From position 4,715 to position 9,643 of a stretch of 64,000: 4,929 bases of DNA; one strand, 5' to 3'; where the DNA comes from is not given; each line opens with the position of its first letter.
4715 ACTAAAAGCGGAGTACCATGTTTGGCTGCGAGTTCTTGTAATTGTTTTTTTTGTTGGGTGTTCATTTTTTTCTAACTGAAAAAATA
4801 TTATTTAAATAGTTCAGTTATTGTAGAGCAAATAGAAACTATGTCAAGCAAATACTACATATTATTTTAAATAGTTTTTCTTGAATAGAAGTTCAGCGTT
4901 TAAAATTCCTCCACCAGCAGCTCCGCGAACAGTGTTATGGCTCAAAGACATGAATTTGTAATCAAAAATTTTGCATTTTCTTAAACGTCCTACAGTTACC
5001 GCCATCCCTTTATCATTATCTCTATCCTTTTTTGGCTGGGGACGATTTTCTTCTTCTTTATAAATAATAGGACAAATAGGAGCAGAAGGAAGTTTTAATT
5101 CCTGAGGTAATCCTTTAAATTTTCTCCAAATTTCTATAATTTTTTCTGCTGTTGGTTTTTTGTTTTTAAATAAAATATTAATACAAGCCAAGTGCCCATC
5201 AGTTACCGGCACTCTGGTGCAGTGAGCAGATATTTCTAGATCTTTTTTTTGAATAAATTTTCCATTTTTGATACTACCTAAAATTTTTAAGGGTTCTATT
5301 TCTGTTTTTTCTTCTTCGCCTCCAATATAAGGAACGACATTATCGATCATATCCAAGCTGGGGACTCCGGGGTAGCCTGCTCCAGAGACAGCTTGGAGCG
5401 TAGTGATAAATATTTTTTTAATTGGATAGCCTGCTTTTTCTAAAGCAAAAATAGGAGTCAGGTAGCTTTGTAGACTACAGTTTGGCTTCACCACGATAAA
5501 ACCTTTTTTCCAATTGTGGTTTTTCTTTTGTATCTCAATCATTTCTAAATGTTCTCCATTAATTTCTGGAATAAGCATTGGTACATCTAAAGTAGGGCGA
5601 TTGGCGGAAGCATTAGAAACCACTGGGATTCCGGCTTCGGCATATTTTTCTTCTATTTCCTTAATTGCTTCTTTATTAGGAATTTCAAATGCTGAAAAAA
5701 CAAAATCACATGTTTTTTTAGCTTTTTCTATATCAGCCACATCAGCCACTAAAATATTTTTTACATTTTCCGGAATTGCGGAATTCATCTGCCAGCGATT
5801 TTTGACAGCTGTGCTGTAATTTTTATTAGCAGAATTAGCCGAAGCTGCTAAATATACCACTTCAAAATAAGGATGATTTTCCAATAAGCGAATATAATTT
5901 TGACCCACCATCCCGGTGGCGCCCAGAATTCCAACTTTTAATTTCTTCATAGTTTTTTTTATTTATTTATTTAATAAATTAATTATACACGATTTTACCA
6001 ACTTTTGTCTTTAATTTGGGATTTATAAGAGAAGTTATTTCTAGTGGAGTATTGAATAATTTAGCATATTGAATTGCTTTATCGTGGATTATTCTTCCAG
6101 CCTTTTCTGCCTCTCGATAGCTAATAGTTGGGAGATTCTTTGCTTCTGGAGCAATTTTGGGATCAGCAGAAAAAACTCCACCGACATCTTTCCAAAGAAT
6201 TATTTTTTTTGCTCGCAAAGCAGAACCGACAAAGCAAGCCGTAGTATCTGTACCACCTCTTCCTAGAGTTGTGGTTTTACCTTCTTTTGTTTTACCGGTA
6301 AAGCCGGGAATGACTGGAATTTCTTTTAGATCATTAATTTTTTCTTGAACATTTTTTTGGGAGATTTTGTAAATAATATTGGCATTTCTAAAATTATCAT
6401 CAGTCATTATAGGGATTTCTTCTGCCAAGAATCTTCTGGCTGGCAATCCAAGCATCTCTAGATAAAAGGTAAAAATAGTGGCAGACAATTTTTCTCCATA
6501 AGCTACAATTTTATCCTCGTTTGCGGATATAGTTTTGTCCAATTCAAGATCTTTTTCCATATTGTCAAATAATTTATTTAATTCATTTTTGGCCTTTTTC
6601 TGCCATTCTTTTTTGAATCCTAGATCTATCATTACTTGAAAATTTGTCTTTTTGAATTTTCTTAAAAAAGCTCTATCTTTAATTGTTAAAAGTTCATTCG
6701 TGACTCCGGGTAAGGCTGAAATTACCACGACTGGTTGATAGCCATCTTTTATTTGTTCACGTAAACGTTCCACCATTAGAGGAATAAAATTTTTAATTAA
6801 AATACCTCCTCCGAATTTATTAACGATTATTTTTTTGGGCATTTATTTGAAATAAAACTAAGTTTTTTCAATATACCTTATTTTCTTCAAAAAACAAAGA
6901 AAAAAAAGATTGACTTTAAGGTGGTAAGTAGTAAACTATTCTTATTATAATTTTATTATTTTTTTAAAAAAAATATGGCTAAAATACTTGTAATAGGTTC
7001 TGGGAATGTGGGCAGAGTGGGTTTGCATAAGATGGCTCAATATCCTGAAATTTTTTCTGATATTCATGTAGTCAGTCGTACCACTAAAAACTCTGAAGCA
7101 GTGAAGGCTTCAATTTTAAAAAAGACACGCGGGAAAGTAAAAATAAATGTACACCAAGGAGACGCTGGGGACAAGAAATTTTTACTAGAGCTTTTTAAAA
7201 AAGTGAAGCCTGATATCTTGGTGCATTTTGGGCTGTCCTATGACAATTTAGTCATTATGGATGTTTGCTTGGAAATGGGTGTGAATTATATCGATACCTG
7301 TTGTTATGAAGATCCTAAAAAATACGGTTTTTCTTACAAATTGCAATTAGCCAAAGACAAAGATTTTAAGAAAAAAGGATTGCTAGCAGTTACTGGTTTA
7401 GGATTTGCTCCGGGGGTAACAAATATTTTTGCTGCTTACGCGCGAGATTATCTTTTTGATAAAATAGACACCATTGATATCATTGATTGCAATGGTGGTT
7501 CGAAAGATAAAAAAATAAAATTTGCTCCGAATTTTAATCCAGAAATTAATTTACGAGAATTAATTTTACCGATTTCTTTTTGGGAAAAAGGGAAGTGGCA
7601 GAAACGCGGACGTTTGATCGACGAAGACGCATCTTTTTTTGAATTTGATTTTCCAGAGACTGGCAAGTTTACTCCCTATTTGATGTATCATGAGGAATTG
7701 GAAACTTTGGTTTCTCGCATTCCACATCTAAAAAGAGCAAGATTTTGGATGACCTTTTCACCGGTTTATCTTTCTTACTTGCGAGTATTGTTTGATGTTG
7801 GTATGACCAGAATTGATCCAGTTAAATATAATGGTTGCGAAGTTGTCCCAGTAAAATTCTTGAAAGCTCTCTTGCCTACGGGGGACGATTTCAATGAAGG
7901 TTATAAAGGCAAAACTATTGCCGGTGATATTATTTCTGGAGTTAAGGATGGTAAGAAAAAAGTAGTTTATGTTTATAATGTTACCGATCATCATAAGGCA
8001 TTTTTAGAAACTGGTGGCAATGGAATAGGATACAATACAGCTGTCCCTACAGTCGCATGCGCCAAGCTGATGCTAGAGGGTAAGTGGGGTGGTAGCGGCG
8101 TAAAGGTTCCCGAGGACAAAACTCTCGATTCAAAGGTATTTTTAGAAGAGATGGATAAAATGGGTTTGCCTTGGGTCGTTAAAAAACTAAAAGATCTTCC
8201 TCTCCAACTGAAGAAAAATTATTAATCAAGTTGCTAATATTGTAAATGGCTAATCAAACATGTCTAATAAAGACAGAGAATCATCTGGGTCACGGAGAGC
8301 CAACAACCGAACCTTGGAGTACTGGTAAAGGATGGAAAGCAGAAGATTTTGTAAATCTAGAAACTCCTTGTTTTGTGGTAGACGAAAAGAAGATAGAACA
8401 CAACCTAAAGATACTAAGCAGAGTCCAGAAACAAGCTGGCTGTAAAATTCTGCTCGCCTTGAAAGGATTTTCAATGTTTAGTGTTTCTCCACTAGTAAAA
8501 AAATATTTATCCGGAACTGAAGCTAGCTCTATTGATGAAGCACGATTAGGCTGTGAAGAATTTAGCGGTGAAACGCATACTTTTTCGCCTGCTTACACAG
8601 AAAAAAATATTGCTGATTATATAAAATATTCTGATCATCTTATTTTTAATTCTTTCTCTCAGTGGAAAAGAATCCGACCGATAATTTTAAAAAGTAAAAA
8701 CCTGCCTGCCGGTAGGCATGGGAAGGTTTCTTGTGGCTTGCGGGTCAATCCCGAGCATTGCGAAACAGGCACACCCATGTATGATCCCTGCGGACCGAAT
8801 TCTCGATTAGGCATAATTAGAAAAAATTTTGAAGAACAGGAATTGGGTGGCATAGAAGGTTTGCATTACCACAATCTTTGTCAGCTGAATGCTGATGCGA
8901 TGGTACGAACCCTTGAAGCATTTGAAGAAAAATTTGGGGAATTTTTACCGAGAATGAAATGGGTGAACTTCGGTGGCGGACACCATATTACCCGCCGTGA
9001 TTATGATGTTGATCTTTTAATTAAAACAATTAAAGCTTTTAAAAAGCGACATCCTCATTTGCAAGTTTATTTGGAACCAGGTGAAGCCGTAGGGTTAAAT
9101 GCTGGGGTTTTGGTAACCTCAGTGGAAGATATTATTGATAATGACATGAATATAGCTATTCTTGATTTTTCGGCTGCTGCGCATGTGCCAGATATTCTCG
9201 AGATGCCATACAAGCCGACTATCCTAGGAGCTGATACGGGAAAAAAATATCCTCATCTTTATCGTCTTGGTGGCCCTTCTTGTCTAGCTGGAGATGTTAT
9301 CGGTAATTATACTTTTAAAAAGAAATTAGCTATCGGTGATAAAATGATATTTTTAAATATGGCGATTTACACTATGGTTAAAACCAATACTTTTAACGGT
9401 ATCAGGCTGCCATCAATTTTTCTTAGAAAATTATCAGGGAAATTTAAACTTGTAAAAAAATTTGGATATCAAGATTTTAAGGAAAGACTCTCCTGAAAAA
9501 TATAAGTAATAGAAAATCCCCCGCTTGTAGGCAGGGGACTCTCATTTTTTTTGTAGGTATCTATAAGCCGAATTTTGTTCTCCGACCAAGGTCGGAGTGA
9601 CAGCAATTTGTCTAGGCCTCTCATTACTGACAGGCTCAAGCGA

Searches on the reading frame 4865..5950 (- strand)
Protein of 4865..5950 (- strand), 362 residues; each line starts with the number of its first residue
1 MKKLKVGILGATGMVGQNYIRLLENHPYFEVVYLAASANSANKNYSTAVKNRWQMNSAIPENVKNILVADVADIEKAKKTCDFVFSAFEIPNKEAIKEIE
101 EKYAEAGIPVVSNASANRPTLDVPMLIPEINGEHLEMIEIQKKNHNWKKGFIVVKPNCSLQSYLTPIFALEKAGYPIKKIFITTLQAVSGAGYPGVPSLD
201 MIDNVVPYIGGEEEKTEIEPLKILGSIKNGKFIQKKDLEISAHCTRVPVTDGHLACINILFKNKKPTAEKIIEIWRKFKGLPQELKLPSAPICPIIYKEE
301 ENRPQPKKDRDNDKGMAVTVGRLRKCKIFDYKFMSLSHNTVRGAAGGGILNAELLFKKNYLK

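Call 27: search_protein_families(library=pfam, proteins=[window:4865-5950:-], max_evalue=0.001)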
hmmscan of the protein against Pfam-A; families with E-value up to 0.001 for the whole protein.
window:4865-5950:- (362 aa): 3 families
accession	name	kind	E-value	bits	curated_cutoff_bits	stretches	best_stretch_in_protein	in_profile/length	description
PF02774.23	Semialdhyde_dhC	-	3.6e-36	125.5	26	1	170-341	4-183/184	Semialdehyde dehydrogenase, dimerisation domain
PF01118.30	Semialdhyde_dh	-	1.8e-29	103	26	1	5-136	1-119/121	Semialdehyde dehydrogenase, NAD binding domain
PF02670.22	DXP_reductoisom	-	0.00073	20.7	21.7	0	6-42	1-38/129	1-deoxy-D-xylulose 5-phosphate reductoisomerase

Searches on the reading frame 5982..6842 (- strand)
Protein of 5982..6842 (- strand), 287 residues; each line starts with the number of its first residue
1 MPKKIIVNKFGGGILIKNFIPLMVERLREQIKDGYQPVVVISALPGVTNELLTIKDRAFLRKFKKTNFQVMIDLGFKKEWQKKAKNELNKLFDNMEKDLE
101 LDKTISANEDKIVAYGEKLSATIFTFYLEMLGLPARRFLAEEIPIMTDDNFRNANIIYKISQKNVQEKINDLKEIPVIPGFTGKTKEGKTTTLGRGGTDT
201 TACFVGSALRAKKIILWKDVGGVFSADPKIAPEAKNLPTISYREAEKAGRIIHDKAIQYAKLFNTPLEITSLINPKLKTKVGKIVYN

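Call 27: search_protein_families(library=pfam, proteins=[window:5982-6842:-], max_evalue=0.001)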
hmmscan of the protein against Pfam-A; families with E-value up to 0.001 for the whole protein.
window:5982-6842:- (287 aa): 1 family
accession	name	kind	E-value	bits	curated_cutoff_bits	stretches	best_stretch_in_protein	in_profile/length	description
PF00696.33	AA_kinase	-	2.4e-38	132.6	24.9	1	4-270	1-233/234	Amino acid kinase family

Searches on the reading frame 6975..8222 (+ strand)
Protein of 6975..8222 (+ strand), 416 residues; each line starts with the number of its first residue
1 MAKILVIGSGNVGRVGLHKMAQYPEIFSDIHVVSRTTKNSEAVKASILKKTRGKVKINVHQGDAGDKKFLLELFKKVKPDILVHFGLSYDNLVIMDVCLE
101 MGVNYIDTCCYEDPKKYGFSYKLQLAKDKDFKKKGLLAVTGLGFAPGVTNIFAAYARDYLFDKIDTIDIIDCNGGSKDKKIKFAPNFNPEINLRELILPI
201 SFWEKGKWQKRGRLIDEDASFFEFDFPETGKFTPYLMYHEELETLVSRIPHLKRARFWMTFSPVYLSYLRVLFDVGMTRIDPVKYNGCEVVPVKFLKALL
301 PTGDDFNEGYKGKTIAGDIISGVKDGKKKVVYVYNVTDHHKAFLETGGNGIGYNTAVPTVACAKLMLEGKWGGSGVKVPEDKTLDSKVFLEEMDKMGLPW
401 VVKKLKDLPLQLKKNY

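Call 27: search_protein_families(library=pfam, proteins=[window:6975-8222:+], max_evalue=0.001)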
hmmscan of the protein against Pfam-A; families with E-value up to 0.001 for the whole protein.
window:6975-8222:+ (416 aa): 3 families
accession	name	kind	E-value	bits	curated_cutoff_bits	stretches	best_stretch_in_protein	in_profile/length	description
PF16653.10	Sacchrp_dh_C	-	9.1e-28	98.5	31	1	143-398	1-265/265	Saccharopine dehydrogenase C-terminal domain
PF03435.24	Sacchrp_dh_NADP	-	1.1e-18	68.2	25.1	1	4-139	1-129/129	Saccharopine dehydrogenase NADP binding domain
PF16363.11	GDP_Man_Dehyd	-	0.0009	19.2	27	0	12-86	6-83/332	GDP-mannose 4,6 dehydratase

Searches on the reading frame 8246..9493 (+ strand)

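Call 27: search_protein_families(library=pfam, proteins=[window:8246-9493:+], max_evalue=0.001)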
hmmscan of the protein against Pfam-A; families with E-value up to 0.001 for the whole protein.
window:8246-9493:+ (416 aa): 1 family
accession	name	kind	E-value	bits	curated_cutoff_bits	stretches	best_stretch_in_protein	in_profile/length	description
PF00278.28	Orn_DAP_Arg_deC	-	2e-11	44.4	23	1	94-372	5-94/95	Pyridoxal-dependent decarboxylase, C-terminal sheet domain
